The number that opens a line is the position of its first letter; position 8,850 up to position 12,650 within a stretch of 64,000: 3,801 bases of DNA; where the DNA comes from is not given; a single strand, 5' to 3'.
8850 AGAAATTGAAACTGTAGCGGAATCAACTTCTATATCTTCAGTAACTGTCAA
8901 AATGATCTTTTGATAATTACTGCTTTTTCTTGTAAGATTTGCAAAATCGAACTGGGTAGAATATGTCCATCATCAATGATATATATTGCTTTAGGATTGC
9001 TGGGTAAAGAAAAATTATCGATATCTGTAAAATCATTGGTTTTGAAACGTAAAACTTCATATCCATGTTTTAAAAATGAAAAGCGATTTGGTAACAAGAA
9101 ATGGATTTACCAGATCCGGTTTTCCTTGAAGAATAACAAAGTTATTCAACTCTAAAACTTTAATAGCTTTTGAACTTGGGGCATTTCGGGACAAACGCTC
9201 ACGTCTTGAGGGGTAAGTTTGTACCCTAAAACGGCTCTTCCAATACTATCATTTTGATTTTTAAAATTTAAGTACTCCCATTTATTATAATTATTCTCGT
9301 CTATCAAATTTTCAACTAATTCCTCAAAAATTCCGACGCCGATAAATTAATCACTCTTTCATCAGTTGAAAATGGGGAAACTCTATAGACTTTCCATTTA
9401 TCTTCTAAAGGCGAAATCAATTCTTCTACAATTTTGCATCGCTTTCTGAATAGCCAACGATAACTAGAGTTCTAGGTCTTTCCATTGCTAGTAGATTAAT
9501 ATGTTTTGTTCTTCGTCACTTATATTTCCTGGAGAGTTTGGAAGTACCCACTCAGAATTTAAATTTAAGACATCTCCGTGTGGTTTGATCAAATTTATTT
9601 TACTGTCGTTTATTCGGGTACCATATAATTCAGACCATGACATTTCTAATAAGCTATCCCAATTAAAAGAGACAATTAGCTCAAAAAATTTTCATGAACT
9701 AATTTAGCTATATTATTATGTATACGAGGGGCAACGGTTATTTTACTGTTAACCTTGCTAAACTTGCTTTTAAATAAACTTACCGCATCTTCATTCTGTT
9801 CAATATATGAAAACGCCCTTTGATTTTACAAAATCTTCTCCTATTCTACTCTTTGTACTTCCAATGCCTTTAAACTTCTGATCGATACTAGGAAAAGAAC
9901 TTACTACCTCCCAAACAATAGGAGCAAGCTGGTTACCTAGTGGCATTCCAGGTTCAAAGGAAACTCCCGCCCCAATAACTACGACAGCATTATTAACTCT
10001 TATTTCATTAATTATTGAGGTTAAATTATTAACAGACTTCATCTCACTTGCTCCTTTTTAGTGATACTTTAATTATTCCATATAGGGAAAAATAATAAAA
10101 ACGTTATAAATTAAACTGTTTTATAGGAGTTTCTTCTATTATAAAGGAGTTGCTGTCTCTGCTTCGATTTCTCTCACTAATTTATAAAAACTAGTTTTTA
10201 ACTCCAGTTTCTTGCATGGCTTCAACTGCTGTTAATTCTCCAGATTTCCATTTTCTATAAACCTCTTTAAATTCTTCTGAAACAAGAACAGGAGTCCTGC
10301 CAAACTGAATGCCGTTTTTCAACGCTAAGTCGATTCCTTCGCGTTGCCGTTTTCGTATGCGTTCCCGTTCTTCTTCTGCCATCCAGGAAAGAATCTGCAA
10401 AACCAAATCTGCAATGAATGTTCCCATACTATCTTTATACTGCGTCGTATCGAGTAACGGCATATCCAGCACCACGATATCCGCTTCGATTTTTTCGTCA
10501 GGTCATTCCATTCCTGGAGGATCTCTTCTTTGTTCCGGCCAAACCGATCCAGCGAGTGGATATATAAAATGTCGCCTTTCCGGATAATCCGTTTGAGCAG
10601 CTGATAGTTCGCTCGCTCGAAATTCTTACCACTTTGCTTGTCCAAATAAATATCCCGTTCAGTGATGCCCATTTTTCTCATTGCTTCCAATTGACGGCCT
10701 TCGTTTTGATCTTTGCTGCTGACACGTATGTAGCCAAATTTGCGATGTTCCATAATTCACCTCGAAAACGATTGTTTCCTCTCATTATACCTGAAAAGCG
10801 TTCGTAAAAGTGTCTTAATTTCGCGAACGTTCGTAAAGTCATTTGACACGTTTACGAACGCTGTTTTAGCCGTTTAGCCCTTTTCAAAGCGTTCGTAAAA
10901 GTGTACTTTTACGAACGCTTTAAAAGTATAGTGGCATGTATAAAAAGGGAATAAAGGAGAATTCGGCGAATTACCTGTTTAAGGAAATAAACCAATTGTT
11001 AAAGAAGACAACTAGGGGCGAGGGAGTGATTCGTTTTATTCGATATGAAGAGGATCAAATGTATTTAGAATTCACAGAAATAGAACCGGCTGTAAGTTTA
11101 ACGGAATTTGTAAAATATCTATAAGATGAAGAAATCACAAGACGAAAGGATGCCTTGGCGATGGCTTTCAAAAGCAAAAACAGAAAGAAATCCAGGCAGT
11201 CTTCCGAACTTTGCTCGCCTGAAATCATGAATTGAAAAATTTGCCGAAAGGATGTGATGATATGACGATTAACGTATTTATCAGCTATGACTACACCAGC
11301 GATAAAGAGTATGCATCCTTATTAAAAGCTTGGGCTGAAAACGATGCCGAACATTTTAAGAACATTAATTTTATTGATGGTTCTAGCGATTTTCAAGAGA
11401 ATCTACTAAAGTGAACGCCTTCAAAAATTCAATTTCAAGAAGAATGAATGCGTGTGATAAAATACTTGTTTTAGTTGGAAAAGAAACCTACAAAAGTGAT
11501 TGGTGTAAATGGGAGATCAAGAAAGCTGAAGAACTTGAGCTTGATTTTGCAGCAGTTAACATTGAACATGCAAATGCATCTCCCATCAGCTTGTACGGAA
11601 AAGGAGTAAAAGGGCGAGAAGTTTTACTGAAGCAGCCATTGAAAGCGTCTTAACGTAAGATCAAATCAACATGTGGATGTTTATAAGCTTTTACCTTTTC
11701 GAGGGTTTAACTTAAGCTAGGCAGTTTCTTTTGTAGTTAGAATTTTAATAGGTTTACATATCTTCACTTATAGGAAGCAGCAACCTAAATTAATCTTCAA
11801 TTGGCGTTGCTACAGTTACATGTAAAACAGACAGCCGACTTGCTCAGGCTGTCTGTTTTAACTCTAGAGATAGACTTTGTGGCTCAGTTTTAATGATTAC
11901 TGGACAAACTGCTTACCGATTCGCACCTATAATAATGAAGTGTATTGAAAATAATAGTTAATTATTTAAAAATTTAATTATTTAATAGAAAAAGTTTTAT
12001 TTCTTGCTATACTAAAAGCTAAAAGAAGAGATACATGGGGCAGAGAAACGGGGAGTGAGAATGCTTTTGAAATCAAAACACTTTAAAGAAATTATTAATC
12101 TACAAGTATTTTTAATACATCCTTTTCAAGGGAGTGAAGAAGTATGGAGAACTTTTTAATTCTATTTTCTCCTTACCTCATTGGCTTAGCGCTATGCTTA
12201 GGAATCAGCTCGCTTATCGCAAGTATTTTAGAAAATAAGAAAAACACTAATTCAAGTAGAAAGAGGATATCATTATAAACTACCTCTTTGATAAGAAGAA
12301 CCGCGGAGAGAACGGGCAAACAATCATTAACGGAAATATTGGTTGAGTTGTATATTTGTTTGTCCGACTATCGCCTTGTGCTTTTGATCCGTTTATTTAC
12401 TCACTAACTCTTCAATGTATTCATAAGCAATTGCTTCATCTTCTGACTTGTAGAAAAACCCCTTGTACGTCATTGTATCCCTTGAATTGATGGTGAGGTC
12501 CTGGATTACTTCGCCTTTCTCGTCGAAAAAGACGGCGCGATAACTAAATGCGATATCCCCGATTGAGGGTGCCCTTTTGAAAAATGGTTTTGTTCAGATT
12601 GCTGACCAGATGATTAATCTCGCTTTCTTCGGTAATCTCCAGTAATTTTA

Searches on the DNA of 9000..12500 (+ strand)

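Call 10: search_dna_similar(query=window:9000-12500:+, collection=plasmids, mode=near)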
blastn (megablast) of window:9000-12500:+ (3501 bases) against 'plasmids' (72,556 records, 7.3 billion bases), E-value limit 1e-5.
Records with a match: 24; places in all: 27; records where one place covers at least 80% of the query: 0.
Best place of each record, by identity: 90-95% 2; 80-90% 22.
By first word of the organism name: Planococcus 8; Proteus 8; Escherichia 3; Sporosarcina 1; Staphylococcus 1; Pasteurella 1; Providencia 1; Salmonella 1.
By predicted mobility (MOB-suite, as given by PLSDB): non-mobilizable 12; mobilizable 7; conjugative 5.
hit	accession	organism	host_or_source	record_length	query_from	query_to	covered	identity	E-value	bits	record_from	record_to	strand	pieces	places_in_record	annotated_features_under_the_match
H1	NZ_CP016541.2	Planococcus versutus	soil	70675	1120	1922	23%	87.6%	0e+0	931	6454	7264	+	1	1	recombinase family protein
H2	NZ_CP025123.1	Planococcus sp. MB-3u-03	-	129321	1132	1922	23%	87.4%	0e+0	909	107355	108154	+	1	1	recombinase family protein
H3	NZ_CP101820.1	Planococcus maritimus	-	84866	1129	1920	23%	85.3%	0e+0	817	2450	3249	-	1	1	recombinase family protein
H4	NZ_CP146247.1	Sporosarcina psychrophila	cell culture,Middle part of the water ...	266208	1122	1930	23%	82.3%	0e+0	697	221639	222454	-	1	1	recombinase family protein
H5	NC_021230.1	Staphylococcus aureus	Homo sapiens,blood culture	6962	1177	1920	21%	88.4%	0e+0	900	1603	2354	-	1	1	recombinase family protein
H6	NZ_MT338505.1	Pasteurella multocida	-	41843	1177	1920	21%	88.4%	0e+0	900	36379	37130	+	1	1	recombinase family protein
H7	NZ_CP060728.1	Providencia rettgeri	duck,intestine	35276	1177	1920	21%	88.4%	0e+0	900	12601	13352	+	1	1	recombinase family protein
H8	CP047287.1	Proteus terrae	goose,faeces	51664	1177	1920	21%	88.4%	0e+0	900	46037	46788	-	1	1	recombinase family protein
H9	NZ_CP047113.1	Proteus mirabilis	swine,single cell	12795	1177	1920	21%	88.4%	0e+0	900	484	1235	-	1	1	recombinase family protein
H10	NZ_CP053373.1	Proteus terrae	goose faeces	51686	1177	1920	21%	88.4%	0e+0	900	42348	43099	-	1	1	recombinase family protein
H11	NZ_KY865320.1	Escherichia coli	Pig,feces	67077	1177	1920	21%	88.4%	0e+0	900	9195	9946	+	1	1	recombinase family protein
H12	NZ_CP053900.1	Proteus mirabilis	duck,intestine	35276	1177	1920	21%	88.4%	0e+0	900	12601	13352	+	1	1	recombinase family protein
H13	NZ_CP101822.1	Planococcus maritimus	cell culture,water sediments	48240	1177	1922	21%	85.1%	0e+0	760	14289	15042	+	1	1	recombinase family protein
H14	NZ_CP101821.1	Planococcus maritimus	cell culture,water sediments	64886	1182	1922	21%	85.2%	0e+0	761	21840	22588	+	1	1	recombinase family protein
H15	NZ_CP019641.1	Planococcus lenghuensis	whole organism,crude oil-contamination ...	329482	1128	1868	21%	85.2%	0e+0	758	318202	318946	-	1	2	recombinase family protein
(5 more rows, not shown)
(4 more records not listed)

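Call 21: get_annotated_region(hit=H1, flank=6000)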
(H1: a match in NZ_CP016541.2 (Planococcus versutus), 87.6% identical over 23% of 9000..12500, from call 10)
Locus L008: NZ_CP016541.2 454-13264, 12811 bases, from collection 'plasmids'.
description: Planococcus versutus strain L10.15 plasmid pPS15-1, complete sequence
organism: Planococcus versutus (NCBI taxid 1302659)
taxonomy: Bacteria; Bacillota; Bacilli; Bacillales; Planococcaceae; Planococcus; Planococcus versutus
host: -; source: soil; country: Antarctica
typing (MOB-suite, as given by PLSDB): mobilizable; relaxase MOBP
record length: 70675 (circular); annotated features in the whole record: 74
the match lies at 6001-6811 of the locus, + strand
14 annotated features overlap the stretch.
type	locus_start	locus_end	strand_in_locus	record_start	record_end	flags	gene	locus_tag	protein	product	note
CDS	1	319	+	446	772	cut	-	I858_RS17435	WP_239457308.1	tyrosine-type recombinase/integrase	GO:0015074 - DNA integration [Evidence IEA]; GO:0006310 - DNA recombination [Evidence IEA]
CDS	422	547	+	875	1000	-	-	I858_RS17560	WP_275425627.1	hypothetical protein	-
CDS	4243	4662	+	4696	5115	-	-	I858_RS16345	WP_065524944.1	hypothetical protein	-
CDS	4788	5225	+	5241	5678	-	-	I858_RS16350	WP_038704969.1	hypothetical protein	-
CDS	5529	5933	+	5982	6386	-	-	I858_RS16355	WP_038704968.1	PBECR4 domain-containing protein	-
CDS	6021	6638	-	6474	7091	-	-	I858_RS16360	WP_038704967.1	recombinase family protein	GO:0006310 - DNA recombination [Evidence IEA]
CDS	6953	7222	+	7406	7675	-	-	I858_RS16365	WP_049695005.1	hypothetical protein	-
CDS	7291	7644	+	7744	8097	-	-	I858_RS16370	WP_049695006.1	hypothetical protein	-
CDS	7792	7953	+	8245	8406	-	-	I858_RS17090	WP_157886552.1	hypothetical protein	-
CDS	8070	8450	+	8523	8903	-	-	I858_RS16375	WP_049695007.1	hypothetical protein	-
CDS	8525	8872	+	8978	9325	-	-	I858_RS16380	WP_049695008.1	hypothetical protein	-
CDS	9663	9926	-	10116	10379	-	-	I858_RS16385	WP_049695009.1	hypothetical protein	-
CDS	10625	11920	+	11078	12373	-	-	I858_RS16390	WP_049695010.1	histidine--tRNA ligase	-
CDS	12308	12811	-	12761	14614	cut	-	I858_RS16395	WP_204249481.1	hypothetical protein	-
